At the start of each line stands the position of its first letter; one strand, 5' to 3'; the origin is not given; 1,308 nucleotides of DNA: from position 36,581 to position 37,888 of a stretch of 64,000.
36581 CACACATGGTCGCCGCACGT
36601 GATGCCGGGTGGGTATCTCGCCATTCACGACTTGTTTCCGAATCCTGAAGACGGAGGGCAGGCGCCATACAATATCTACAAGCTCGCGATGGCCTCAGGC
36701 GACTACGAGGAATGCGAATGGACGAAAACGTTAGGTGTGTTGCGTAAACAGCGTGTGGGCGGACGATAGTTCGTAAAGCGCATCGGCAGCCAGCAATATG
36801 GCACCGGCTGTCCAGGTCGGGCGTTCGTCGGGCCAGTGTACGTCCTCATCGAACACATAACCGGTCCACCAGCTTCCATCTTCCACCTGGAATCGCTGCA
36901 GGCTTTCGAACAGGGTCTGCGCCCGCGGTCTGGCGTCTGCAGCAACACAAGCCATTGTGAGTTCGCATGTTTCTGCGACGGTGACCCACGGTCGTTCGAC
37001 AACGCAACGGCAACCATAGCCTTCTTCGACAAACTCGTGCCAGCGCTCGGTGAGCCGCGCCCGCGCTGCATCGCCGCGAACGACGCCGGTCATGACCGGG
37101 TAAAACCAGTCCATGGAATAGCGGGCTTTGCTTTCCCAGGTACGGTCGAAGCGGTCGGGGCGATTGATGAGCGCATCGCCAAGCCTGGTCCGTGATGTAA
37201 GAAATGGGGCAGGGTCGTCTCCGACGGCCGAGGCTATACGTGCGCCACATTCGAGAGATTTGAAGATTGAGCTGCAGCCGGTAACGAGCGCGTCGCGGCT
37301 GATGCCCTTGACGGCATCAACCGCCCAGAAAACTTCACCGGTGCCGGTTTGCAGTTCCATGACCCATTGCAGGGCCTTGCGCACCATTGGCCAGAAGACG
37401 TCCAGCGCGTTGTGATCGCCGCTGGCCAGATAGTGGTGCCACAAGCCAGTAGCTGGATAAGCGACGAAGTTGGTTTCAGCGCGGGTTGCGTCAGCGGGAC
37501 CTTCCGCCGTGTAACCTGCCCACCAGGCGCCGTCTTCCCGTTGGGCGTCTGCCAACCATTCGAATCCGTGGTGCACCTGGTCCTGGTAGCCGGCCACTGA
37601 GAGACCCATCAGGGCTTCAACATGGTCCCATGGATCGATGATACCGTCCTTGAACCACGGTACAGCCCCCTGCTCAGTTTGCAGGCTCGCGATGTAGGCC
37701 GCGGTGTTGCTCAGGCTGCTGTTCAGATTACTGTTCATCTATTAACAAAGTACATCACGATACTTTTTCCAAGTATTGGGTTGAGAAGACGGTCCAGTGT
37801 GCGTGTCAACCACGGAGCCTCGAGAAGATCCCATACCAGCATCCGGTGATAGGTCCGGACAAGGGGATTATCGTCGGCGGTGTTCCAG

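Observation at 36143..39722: Complete methylmannose-polysaccharide (MMP)-like biosynthetic cluster in a Gammaproteobacterium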

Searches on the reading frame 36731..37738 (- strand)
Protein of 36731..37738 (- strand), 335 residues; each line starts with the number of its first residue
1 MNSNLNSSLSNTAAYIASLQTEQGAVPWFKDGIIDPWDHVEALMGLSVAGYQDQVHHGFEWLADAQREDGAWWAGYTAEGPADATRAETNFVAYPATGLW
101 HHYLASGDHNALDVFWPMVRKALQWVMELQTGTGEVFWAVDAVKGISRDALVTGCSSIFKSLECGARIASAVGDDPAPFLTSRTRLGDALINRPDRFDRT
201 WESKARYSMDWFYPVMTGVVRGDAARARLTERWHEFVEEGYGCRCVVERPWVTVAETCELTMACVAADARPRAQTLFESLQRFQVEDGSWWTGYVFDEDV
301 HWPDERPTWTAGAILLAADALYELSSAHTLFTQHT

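Call 3: search_protein_families(library=pfam, proteins=[window:36731-37738:-], max_evalue=0.01)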
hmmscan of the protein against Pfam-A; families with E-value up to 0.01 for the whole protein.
window:36731-37738:- (335 aa): 1 family
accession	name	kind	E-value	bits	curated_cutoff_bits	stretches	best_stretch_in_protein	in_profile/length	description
PF13243.12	SQHop_cyclase_C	-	0.0031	17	26.1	0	11-134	163-282/319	Squalene-hopene cyclase C-terminal domain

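Call 4: search_protein_families(library=ncbifam, proteins=[window:36731-37738:-], max_evalue=0.01)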
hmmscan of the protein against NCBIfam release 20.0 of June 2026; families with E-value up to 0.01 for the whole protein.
window:36731-37738:- (335 aa): 3 families
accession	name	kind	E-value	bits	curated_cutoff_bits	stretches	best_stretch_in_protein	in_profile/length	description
TIGR01577.1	oligosac_amyl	hypoth_equivalog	2e-12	46.5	820.7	1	41-173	302-434/616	oligosaccharide amylase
NF053823.1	SCO2321_fam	equivalog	6e-05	22.1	300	1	41-98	109-162/405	SCO2321 family membrane protein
TIGR01535.1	glucan_glucosid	equivalog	0.0017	16.9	741.9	1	11-149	271-414/662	glucan 1,4-alpha-glucosidase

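Call 5: search_solved_structures(query=window:36731-37738:-, max_evalue=1, show_alignments=2)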
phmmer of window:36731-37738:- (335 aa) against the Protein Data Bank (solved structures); distinct sequences matched with E-value up to 1: 2.
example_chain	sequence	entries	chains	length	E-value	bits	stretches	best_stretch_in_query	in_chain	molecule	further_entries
7qsj_A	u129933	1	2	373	5.8e-86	292.3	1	11-331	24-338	Methylmannose polysaccharide hydrolase (MmpH)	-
8hmm_A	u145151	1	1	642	0.038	16.6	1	30-134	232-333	Bac_rhamnosid6H domain-containing protein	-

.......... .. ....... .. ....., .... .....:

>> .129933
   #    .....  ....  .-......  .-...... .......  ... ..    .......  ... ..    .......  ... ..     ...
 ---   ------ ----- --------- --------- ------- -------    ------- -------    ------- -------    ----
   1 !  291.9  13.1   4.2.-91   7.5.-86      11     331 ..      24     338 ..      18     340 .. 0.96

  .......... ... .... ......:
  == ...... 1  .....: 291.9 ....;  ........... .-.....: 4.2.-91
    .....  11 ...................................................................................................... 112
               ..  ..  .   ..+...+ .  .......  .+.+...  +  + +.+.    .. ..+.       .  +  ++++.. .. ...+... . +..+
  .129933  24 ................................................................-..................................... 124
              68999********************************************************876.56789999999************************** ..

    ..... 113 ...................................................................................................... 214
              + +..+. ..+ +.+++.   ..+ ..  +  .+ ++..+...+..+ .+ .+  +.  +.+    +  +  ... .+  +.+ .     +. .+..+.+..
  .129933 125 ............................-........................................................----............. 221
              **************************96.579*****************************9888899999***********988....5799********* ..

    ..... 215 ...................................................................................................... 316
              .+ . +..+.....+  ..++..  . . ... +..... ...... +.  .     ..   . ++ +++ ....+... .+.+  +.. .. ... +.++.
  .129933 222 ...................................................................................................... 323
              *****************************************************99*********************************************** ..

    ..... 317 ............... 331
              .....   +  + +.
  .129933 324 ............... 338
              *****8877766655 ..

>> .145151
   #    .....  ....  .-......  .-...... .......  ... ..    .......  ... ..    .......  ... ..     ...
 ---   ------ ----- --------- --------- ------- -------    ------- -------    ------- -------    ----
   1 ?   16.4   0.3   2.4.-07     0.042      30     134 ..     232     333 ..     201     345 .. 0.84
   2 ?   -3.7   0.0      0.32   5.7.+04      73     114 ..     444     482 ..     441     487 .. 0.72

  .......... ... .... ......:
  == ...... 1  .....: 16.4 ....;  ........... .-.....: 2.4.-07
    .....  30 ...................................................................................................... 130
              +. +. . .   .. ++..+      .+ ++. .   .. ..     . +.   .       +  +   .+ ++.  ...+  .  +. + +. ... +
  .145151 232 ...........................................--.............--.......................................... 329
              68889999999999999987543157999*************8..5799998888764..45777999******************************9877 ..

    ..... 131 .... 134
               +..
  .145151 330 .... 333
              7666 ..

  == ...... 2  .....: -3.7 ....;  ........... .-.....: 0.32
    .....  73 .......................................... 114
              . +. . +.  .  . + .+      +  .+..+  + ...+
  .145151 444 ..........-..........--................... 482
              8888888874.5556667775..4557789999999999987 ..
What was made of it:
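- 36731..37738 (-): MmpH-like (alpha/alpha)6-barrel, predicted endo-alpha-(1->4)-(methyl)mannosidase (335 aa). phmmer against 7QSJ gives E 5.8e-86, and the next hit is 0.038 (call 5).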

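Call 11: find_homologous_proteins(query=window:36731-37738:-, max_evalue=0.00001)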
Query window:36731-37738:- (335 aa): 4685 proteins with E <= 0.00001 among 8000 candidates; the best 120 are listed.
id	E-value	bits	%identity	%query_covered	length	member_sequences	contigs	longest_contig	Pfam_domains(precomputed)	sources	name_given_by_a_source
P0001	2.0e-231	786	100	100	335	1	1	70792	-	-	-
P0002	9.0e-159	547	68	98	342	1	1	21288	-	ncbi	ncbi:MAG: prenyltransferase [Pseudomonadota bacterium]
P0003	1.2e-155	536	66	98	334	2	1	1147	-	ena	-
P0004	2.2e-155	535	67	100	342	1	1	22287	-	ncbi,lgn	-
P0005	1.5e-153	529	67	100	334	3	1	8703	-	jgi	jgi:hypothetical protein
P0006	8.7e-152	524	67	97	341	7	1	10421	-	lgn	-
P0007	3.0e-151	522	66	99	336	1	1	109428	-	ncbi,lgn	-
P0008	4.0e-151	521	66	99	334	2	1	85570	PF13243.13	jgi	-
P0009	7.6e-151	521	66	99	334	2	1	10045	-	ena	-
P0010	2.1e-150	519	65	99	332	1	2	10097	-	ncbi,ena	-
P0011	4.7e-150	518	64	99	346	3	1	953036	-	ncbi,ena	-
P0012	1.0e-149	517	66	98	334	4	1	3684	-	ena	-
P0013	4.7e-149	515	65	99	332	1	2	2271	-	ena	-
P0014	8.0e-148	511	64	98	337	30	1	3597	PF13243.13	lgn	-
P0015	1.0e-147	510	65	99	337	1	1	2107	-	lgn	-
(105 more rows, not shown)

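Call 19: find_related_loci(query=A1, collection=genome_contigs, flank=7000)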
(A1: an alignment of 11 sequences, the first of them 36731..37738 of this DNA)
Query A1 (335 aa) in genome_contigs; peptide patterns used: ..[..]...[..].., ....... (x = any residue, [..] = any of these).
599 stretches matched a pattern (row limit reached: there are more); 588 encode a relative of the query (tblastn E <= 1e-3); the best 80 are kept; 80 distinct loci.
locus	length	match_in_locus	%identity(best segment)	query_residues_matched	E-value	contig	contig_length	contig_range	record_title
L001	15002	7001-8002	67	1-334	2e-150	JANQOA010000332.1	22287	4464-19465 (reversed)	MAG: Pseudomonadales bacterium isolate IP29b_bin.118 k99_3154218, whole genome shotgun sequence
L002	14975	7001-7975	64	9-333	3e-144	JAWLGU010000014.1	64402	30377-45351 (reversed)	MAG: Pseudomonadales bacterium isolate 30dZY2.bin.131 NODE_725_length_64402_cov_80.452794, whole genome shotgun sequence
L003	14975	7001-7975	64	9-333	4e-144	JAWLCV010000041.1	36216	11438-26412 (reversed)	MAG: Pseudomonadales bacterium isolate 15dZY3.bin.72 NODE_1559_length_36216_cov_87.620871, whole genome shotgun sequence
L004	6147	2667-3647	63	5-331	2e-141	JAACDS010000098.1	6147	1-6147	MAG: Proteobacteria bacterium isolate HS5SWF_bin.10 HS5swf_k87_465948_1_6147, whole genome shotgun sequence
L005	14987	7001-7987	62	3-331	1e-140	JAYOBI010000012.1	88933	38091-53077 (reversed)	MAG: Gammaproteobacteria bacterium isolate 139554_S156_rosella_bins.tsv.097 NODE_156_length_88933_cov_10.941650, whole g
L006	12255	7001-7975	63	9-333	5e-140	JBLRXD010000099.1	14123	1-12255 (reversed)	MAG: Pseudomonadales bacterium isolate TamC05-28 NODE_2652_length_14123_cov_5.103284, whole genome shotgun sequence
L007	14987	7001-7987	61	4-332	2e-139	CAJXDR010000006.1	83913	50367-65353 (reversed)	MAG TPA_asm: uncultured Gammaproteobacteria bacterium isolate ERR599043_bin.22_MetaBAT_v2.12.1_MAG genome assembly, cont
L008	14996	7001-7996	66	3-334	5e-139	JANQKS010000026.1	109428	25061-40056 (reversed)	MAG: Pseudomonadales bacterium isolate PL25a_bin.22 k99_3600154, whole genome shotgun sequence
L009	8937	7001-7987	61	3-331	4e-138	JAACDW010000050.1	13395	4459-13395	MAG: Proteobacteria bacterium isolate HS5SWF_bin.30 HS5swf_k87_319576_1_13395, whole genome shotgun sequence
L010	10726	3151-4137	64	6-334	5e-137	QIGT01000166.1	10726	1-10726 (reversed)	MAG: Gammaproteobacteria bacterium isolate SZUA-142 Ga0063293_10006665, whole genome shotgun sequence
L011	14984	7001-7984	65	7-334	2e-136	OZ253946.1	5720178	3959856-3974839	MAG: Pseudomonadales bacterium isolate 926f935b-df41-466c-a5c1-31c2d9e2efa3 genome assembly, chromosome: 1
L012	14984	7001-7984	60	5-332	3e-136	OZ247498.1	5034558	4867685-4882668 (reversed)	MAG: Candidatus Azotimanducaceae bacterium isolate 674b2cbc-29e7-4c02-ae69-04033bd78ada genome assembly, chromosome: 1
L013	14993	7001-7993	61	2-332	9e-136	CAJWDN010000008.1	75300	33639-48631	MAG TPA_asm: uncultured Gammaproteobacteria bacterium isolate ERR599050_bin.81_MetaBAT_v2.12.1_MAG genome assembly, cont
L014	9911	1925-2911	62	6-334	5e-135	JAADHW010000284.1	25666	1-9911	MAG: Gammaproteobacteria bacterium isolate M_MetaBat.218 contig-127_2375, whole genome shotgun sequence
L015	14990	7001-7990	61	6-335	1e-134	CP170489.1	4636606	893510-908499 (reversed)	MAG: bacterium isolate tig00000063 chromosome, complete genome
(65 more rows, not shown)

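Call 23: find_encoding_contigs(protein=window:36731-37738:-, flank=10000, max_places=3)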
Protein window:36731-37738:- (335 aa): 1 contig read that carries it; 1 place shown.
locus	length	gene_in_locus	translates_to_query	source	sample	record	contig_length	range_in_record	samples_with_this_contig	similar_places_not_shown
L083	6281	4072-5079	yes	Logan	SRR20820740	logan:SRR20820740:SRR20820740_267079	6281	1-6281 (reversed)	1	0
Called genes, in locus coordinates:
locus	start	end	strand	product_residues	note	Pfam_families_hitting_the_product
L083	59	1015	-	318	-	PF00126:HTH_1, PF03466:LysR_substrate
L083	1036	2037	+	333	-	PF28239:Npun_R2479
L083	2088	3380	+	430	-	PF13439:Glyco_transf_4, PF13579:Glyco_trans_4_4, PF20706:GT4-conflict, PF00534:Glycos_transf_1, PF13692:Glyco_trans_1_4, PF13524:Glyco_trans_1_2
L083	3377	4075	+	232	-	PF01135:PCMT (weak), PF01209:Ubie_methyltran, PF02353:CMAS, PF13489:Methyltransf_23, PF13847:Methyltransf_31, PF08241:Methyltransf_11, PF08242:Methyltransf_12, PF13649:Methyltransf_25, +4 more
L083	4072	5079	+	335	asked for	-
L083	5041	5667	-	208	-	PF13578:Methyltransf_24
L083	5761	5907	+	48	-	-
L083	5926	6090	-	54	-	-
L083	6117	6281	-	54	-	?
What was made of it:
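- The window's own contig is a metagenome assembly (call 23).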

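Call 33: search_protein_representatives(protein=window:36731-37738:-)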
Query: 335 residues. Proteins with E-value up to 0.001 (for the whole library): 1504; up to 1e-10: 839; up to 1e-30: 209. The best 150 are listed.
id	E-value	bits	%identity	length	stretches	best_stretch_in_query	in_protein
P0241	2.2e-107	375.9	52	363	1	9-334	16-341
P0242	5.2e-103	361.5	50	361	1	10-333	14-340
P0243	4.6e-92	325.5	48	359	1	8-331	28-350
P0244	2.1e-84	300.3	57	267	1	9-250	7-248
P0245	1.8e-83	297.2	58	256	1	96-335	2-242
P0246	6.9e-80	285.5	41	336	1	7-332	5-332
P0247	2.1e-79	283.9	61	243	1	89-286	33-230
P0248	2.4e-78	280.4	41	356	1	13-333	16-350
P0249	9.7e-78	278.4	41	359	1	12-332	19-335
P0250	1.6e-77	277.7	44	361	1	15-333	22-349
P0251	1.3e-76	274.6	44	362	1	9-331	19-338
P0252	1.8e-74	267.6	42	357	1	11-330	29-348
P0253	1.3e-73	264.8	46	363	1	13-333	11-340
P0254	3.5e-73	263.4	45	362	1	10-334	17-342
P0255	6.7e-73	262.5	43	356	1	9-334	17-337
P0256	1.4e-72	261.4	42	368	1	9-331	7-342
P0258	5.5e-71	256.2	36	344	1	9-334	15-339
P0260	1.2e-69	251.8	43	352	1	13-332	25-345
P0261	1.5e-68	248.2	46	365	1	12-332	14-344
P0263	2.4e-68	247.5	41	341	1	10-328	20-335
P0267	2.1e-67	244.4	45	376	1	8-331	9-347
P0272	5.2e-66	239.8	39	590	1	8-334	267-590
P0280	2.3e-61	224.6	34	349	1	9-333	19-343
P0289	6.4e-59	216.5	39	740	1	9-329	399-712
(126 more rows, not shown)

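Call 34: list_cluster_members(proteins=[P0241, P0242, P0243, P0246, P0248, P0249, P0258, P0272, P0289, P0280])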
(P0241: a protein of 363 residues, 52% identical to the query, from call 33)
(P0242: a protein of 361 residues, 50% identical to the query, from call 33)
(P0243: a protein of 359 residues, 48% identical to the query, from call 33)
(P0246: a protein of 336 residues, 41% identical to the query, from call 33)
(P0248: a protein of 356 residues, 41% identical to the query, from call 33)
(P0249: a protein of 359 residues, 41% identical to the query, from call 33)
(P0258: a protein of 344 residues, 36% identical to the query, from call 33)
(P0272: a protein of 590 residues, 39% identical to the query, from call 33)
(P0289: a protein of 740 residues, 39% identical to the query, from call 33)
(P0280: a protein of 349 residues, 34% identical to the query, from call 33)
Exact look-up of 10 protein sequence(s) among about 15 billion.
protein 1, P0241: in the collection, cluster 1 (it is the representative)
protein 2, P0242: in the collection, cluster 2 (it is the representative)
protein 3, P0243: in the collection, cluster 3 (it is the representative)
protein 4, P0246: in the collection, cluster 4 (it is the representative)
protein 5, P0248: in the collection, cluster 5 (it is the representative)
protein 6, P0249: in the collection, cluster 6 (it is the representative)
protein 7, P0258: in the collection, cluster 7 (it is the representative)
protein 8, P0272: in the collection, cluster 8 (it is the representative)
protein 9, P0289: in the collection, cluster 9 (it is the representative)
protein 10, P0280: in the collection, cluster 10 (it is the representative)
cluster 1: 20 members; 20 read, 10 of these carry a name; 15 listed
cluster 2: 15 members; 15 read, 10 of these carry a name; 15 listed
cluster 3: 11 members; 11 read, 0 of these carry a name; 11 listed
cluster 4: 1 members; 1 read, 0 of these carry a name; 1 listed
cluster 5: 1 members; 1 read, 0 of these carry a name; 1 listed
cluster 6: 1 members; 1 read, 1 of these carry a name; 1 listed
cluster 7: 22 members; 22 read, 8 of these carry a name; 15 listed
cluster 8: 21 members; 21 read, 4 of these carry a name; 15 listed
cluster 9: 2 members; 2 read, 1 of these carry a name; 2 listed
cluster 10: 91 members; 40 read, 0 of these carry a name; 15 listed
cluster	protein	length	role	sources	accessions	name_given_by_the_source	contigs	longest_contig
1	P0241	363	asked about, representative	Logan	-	-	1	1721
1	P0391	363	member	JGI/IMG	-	hypothetical protein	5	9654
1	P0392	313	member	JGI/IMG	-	hypothetical protein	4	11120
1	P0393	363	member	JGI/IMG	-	hypothetical protein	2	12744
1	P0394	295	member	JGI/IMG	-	hypothetical protein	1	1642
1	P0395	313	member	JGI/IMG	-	hypothetical protein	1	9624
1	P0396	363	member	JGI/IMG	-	hypothetical protein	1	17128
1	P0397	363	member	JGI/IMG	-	hypothetical protein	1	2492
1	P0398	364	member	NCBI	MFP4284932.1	MAG: hypothetical protein ACLFQG_05205 [Desulfovermiculus sp.]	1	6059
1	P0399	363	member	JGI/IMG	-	hypothetical protein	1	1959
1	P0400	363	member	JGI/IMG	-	hypothetical protein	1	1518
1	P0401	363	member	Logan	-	-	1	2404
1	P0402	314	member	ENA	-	-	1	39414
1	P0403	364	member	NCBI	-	-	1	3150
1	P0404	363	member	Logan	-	-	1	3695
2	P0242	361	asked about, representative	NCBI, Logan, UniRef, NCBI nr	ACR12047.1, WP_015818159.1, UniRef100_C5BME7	conserved hypothetical protein [Teredinibacter turnerae T7901] | Prenyltransferase n=1 Tax=Teredinibacter turnerae (strain ATCC 39867 / T7901) ... | hypothetical protein [Teredinibacter turnerae]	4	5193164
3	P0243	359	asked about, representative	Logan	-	-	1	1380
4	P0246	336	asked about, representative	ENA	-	-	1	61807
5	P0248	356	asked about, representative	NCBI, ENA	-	-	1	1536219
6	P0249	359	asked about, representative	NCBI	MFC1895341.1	phenyltransferase domain-containing protein [Thermodesulfobacteriota bacterium]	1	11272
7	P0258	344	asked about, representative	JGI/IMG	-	-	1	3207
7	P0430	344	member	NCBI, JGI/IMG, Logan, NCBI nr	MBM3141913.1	MAG: phenyltransferase domain-containing protein [Chloroflexi bacterium] | phenyltransferase domain-containing protein [Chloroflexota bacterium]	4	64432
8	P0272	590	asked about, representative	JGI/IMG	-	-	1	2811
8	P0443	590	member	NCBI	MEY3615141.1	MAG: hypothetical protein RLZZ518_141 [Actinomycetota bacterium]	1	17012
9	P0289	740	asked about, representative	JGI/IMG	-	hypothetical protein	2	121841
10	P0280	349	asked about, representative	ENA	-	-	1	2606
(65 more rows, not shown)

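Call 35: find_encoding_contigs(protein=P0242, flank=6000, max_places=1)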
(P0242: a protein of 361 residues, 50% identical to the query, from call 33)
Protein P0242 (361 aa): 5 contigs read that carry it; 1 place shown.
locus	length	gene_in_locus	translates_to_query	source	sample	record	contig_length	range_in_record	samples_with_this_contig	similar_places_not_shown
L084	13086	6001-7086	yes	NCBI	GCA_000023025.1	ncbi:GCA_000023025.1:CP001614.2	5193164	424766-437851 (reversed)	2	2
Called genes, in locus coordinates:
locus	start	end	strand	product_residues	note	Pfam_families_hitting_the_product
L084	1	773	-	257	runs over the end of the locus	PF00977:His_biosynth, PF01207:Dus (faint), PF05690:ThiG (faint), PF02581:TMP-TENI (faint), PF03060:NMO (faint), PF01180:DHO_dh (faint), PF04309:G3P_antiterm (faint)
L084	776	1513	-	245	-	PF00977:His_biosynth, PF01207:Dus (faint)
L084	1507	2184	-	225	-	PF00117:GATase, PF07685:GATase_3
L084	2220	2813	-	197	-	PF00475:IGPD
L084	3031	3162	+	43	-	-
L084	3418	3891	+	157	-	PF03190:Thioredox_DsbH (weak), PF00085:Thioredoxin, PF13899:Thioredoxin_7, PF13098:Thioredoxin_2, PF13905:Thioredoxin_8 (faint)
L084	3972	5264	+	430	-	PF13439:Glyco_transf_4, PF13579:Glyco_trans_4_4, PF20706:GT4-conflict, PF00534:Glycos_transf_1, PF13692:Glyco_trans_1_4, PF13524:Glyco_trans_1_2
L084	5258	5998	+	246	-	PF01209:Ubie_methyltran, PF05148:Methyltransf_8 (faint), PF13489:Methyltransf_23, PF13847:Methyltransf_31, PF08241:Methyltransf_11, PF08242:Methyltransf_12, PF13649:Methyltransf_25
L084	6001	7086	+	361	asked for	-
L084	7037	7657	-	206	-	PF13578:Methyltransf_24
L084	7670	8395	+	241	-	PF00132:Hexapep, PF14602:Hexapep_2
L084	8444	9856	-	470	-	PF08238:Sel1 (faint), PF03544:TonB_C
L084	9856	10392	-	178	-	-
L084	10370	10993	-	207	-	PF03886:ABC_trans_aux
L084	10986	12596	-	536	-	PF02470:MlaD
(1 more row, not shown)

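Call 36: find_encoding_contigs(protein=P0430, flank=6000, max_places=1)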
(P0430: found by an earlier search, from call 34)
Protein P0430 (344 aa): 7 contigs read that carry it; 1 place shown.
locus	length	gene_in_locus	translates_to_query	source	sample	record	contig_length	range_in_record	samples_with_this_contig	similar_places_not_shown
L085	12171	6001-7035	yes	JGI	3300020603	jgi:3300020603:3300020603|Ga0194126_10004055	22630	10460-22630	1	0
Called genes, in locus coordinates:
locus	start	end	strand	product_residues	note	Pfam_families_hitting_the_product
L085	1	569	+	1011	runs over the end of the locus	PF01339:CheB_methylest, PF03705:CheR_N, PF01739:CheR, PF00989:PAS (faint), PF13188:PAS_8 (faint), PF13596:PAS_10, PF08448:PAS_4 (weak), PF13426:PAS_9 (weak)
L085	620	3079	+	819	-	PF13426:PAS_9, PF00989:PAS, PF08448:PAS_4, PF13426:PAS_9, PF00989:PAS, PF13426:PAS_9, PF08447:PAS_3, PF00512:HisKA, +5 more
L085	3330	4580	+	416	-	PF13439:Glyco_transf_4, PF13579:Glyco_trans_4_4, PF20706:GT4-conflict, PF00534:Glycos_transf_1, PF13692:Glyco_trans_1_4, PF13524:Glyco_trans_1_2 (weak)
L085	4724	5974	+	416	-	PF13439:Glyco_transf_4, PF13579:Glyco_trans_4_4, PF20706:GT4-conflict, PF00534:Glycos_transf_1, PF13692:Glyco_trans_1_4, PF13524:Glyco_trans_1_2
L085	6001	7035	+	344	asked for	-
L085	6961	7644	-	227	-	PF13578:Methyltransf_24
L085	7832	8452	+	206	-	PF12802:MarR_2 (weak), PF27059:HTH_MmpR5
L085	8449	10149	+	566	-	PF00364:Biotin_lipoyl (faint), PF25984:BSH_YknX (weak), PF25990:Beta-barrel_YknX, PF25989:YknX_C (faint), PF25967:RND-MFP_C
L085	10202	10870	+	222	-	PF00005:ABC_tran, PF13304:AAA_21 (faint)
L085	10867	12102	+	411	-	PF12704:MacB_PCD, PF02687:FtsX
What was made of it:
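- The Chloroflexi variant has two GT4 genes and no MeT3 (call 36), so the family does diversify.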
